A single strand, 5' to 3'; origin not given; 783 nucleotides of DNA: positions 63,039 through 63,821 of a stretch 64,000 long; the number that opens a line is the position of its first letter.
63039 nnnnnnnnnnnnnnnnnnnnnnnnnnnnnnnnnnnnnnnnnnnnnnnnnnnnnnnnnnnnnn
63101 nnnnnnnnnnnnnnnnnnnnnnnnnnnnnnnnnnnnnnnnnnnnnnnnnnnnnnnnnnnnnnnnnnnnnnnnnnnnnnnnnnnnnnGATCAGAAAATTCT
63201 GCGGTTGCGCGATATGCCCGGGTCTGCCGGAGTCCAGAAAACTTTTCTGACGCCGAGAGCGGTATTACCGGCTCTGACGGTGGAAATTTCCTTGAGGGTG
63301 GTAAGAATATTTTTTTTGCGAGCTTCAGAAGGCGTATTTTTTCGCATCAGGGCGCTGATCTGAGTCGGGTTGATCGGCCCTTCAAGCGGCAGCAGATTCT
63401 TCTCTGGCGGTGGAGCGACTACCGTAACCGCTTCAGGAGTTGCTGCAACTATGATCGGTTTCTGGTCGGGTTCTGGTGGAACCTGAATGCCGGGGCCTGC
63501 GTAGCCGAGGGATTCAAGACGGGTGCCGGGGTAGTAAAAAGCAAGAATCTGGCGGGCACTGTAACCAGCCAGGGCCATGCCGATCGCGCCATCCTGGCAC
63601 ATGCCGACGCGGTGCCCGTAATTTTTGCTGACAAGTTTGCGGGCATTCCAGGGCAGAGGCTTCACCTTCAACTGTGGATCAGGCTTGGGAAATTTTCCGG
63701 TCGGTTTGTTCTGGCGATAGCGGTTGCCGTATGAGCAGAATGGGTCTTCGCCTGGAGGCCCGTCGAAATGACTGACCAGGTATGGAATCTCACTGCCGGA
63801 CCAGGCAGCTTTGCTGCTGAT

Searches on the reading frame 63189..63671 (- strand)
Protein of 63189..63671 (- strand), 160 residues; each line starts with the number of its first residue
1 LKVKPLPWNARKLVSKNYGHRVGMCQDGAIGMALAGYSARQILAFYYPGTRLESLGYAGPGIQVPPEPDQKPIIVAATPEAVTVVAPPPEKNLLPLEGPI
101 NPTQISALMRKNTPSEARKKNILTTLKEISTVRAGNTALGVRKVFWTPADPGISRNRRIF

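Call 37: search_protein_families(library=pfam, proteins=[window:63189-63671:-], max_evalue=0.01)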
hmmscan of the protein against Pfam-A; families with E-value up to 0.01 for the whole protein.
window:63189-63671:- (160 aa): 1 family
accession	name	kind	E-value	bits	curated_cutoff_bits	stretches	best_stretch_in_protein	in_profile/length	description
PF15685.10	GGN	-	0.0075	15.8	27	1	43-120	48-117/668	Gametogenetin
